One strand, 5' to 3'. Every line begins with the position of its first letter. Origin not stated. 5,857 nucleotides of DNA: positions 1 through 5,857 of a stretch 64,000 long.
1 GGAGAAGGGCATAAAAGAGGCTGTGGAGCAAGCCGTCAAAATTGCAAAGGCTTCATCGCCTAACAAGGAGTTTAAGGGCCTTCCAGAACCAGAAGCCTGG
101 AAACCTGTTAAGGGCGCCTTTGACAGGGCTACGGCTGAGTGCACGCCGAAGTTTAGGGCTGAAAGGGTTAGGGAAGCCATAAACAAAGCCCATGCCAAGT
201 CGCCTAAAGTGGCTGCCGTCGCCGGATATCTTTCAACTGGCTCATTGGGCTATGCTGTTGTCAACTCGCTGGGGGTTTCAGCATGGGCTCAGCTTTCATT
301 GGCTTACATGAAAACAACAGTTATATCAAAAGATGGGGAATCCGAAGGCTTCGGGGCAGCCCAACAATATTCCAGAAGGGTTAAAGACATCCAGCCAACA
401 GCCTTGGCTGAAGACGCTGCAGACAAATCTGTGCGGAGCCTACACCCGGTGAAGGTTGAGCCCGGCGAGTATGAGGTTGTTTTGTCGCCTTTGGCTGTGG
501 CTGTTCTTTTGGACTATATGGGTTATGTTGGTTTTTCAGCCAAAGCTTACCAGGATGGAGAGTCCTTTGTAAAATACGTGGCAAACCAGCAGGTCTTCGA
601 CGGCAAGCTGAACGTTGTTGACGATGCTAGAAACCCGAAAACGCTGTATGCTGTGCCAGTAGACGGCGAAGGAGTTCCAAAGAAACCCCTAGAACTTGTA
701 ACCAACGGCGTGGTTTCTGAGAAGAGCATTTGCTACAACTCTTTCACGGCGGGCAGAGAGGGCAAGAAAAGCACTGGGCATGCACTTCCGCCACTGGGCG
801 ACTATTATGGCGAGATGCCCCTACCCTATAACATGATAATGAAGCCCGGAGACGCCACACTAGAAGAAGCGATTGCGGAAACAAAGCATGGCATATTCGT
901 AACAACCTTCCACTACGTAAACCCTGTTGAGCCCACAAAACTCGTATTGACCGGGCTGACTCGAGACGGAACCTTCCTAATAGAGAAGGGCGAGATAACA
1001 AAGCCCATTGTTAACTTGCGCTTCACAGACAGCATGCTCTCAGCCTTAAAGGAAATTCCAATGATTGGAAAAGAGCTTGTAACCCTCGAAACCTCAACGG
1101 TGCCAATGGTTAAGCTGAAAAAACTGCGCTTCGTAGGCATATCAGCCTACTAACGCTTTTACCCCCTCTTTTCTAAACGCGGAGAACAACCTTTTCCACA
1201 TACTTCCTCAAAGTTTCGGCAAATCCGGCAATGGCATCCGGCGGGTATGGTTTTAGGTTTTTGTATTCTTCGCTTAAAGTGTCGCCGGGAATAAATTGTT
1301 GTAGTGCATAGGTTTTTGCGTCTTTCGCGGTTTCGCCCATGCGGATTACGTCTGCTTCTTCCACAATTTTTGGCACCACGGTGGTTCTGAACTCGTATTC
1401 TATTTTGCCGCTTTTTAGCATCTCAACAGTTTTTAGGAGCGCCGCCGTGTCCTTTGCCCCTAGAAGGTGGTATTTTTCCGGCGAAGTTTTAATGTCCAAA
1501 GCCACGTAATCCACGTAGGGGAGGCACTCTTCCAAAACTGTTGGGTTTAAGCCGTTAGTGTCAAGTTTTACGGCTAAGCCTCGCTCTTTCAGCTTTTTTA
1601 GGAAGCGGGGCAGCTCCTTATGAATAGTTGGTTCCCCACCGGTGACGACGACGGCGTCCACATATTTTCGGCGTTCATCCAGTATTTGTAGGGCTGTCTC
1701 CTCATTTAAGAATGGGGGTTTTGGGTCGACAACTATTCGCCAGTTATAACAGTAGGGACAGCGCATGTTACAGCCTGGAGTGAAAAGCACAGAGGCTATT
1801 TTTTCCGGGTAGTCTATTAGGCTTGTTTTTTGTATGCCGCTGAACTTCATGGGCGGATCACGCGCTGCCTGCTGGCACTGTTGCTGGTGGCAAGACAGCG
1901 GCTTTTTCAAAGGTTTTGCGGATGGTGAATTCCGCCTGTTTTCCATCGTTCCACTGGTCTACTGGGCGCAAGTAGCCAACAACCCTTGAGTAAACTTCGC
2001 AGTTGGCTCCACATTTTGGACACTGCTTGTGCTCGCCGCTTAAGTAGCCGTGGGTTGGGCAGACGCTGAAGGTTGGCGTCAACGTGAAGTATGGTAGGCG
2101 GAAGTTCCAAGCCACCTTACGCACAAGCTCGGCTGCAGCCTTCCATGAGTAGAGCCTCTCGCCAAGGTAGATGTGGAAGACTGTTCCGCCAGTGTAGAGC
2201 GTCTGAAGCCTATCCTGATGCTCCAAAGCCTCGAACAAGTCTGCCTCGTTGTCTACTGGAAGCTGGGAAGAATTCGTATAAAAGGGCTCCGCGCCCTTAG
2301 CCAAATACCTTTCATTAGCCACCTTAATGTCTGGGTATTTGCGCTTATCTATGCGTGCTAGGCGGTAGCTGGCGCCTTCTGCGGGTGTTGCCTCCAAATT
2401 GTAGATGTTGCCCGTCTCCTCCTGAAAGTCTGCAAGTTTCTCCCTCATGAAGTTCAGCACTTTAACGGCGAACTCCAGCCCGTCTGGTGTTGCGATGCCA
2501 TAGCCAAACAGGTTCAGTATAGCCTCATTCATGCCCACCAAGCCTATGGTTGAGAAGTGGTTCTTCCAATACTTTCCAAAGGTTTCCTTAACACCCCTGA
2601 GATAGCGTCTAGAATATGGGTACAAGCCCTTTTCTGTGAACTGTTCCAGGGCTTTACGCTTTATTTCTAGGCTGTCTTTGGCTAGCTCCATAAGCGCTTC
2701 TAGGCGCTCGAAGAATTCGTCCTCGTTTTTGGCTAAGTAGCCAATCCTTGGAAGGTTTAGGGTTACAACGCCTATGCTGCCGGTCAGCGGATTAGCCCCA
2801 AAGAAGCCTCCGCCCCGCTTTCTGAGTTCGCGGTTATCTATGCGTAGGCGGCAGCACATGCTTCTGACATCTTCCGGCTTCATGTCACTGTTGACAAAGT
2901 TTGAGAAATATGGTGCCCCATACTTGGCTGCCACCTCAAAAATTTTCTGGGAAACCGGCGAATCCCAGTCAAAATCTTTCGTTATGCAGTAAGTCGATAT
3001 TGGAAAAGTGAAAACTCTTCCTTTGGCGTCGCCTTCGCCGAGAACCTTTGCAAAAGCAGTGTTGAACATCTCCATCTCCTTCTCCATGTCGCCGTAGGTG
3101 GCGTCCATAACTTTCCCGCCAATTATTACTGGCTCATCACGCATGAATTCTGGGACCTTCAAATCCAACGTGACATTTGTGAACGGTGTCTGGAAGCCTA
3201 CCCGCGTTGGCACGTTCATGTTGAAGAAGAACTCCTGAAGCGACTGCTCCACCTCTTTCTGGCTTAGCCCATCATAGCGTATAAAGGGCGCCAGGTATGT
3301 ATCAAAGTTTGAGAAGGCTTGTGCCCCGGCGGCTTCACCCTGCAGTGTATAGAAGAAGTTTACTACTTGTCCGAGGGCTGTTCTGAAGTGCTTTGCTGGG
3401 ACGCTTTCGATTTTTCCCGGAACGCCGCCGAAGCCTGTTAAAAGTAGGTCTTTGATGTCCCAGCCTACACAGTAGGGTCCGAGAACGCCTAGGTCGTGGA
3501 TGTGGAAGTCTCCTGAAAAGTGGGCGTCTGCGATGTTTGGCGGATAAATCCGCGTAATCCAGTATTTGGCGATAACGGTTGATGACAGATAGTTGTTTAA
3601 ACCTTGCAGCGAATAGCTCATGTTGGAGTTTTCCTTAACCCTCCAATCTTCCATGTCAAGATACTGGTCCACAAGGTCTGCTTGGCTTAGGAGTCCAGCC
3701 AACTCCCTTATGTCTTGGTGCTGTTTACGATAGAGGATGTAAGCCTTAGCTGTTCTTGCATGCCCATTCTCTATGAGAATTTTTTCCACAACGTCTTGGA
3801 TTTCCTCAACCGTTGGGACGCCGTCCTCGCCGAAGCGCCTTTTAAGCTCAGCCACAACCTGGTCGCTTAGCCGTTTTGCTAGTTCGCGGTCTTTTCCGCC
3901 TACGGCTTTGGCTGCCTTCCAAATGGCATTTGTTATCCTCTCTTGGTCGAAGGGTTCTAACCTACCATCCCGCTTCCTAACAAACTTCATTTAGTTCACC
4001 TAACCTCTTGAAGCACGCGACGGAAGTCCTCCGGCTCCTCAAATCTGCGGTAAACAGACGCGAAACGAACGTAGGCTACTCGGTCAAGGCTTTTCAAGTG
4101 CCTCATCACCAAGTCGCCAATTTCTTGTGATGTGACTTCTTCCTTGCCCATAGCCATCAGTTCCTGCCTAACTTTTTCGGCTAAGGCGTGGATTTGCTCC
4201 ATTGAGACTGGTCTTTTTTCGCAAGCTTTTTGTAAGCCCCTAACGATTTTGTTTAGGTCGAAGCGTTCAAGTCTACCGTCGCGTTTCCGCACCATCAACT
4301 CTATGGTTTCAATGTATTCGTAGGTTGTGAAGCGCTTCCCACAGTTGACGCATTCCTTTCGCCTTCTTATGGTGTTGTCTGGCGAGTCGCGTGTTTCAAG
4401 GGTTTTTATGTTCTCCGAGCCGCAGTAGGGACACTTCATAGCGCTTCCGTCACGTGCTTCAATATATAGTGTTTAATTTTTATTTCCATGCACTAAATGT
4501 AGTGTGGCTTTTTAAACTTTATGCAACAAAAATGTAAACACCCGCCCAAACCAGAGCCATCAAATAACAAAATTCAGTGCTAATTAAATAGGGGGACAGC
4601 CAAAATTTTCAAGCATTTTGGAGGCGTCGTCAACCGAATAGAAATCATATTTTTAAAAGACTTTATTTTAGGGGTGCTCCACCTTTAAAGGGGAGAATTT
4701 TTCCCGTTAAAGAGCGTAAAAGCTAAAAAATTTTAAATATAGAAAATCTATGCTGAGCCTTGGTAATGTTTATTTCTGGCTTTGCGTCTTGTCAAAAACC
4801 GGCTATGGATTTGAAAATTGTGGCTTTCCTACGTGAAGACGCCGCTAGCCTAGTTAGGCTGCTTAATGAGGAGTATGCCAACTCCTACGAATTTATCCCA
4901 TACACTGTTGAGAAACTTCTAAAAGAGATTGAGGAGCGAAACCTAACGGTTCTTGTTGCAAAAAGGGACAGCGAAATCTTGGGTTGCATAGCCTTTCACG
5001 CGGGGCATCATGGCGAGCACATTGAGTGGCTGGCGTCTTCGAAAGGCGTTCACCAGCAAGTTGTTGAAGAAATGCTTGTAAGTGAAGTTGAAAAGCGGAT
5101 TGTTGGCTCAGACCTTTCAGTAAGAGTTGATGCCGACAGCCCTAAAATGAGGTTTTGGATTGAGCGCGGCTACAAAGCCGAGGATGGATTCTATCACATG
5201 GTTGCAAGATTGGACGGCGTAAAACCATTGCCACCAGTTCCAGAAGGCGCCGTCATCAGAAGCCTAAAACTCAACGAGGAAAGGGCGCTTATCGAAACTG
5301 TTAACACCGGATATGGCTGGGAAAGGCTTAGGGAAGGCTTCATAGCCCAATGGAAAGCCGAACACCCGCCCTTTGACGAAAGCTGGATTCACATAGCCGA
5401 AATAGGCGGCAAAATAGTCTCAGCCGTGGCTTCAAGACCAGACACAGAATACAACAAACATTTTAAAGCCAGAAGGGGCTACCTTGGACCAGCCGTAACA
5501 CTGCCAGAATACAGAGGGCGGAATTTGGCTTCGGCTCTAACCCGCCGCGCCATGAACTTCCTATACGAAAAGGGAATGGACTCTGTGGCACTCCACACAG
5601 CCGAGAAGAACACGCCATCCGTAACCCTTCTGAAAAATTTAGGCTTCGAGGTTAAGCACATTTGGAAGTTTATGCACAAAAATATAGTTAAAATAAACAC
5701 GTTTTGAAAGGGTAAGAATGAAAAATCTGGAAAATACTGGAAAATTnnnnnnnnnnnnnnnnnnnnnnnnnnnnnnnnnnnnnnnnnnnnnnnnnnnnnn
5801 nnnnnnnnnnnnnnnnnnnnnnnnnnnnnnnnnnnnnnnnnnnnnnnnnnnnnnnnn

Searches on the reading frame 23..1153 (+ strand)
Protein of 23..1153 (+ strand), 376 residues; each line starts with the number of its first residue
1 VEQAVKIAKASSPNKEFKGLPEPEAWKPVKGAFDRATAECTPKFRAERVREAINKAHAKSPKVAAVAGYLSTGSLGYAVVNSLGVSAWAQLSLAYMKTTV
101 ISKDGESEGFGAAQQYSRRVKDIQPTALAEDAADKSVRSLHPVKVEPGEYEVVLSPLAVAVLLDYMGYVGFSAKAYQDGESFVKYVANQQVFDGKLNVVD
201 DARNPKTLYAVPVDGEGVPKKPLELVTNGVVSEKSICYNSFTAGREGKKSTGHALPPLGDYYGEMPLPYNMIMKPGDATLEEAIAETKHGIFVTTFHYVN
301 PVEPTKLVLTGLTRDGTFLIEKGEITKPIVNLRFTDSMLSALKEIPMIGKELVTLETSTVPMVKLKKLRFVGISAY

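Call 46: search_protein_families(library=pfam, proteins=[window:23-1153:+], max_evalue=0.001)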
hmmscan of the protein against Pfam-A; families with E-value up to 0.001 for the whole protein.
window:23-1153:+ (376 aa): 2 families
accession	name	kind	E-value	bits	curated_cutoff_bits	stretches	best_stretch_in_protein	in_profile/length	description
PF19289.4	PmbA_TldD_3rd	-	3.9e-47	160.7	22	1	147-372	1-220/220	PmbA/TldA metallopeptidase C-terminal domain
PF19290.4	PmbA_TldD_2nd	-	7.9e-07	30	20.9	1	45-140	11-109/109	PmbA/TldA metallopeptidase central domain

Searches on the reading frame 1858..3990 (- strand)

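Call 46: search_protein_families(library=pfam, proteins=[window:1858-3990:-], max_evalue=0.001)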
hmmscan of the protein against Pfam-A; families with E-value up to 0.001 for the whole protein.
window:1858-3990:- (710 aa): 2 families
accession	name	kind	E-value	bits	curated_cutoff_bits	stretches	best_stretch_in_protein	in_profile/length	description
PF13597.11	NRDD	-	9.4e-199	662.1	26.2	1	120-694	1-562/562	Anaerobic ribonucleoside-triphosphate reductase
PF03477.21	ATP-cone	-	2.1e-26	92.7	25.8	1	3-92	2-87/88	ATP cone domain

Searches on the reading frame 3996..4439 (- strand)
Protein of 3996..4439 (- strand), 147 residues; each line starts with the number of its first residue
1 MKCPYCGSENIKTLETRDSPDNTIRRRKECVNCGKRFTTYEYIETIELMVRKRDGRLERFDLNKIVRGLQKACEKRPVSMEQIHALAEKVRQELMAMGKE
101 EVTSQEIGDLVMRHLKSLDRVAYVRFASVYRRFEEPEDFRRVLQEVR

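Call 46: search_protein_families(library=pfam, proteins=[window:3996-4439:-], max_evalue=0.001)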
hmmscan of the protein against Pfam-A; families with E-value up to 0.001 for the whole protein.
window:3996-4439:- (147 aa): 3 families
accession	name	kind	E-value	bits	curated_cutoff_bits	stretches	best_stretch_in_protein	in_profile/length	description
PF03477.21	ATP-cone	-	2.2e-27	95.8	25.8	1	49-134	2-86/88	ATP cone domain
PF22811.2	Zn_ribbon_NrdR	-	7.2e-17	61.5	27.2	1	1-41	1-42/42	Transcriptional repressor NrdR-like, N-terminal domain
PF13248.11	Zn_ribbon_3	-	0.00048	19.9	27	0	2-13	4-14/26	zinc-ribbon domain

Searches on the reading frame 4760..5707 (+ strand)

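Call 46: search_protein_families(library=pfam, proteins=[window:4760-5707:+], max_evalue=0.001)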
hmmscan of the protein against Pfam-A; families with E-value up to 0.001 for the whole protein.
window:4760-5707:+ (315 aa): 6 families
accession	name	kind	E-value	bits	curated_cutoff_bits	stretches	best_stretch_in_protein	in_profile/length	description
PF00583.31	Acetyltransf_1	-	1.8e-17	64.1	20.7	1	184-296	11-116/116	Acetyltransferase (GNAT) family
PF13527.13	Acetyltransf_9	-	7e-11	42.7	25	1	166-282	2-115/127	Acetyltransferase (GNAT) domain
PF13673.13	Acetyltransf_10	-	8.5e-09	35.9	23.6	1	40-140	11-109/128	Acetyltransferase (GNAT) domain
PF13508.13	Acetyltransf_7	-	1.3e-08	35.5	27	1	210-297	5-83/84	Acetyltransferase (GNAT) domain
PF08445.16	FR47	-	5.3e-08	33.2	22.1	1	235-299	17-80/86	FR47-like protein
PF13302.13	Acetyltransf_3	-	7.7e-08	33.6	25.4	1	242-297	83-138/138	Acetyltransferase (GNAT) domain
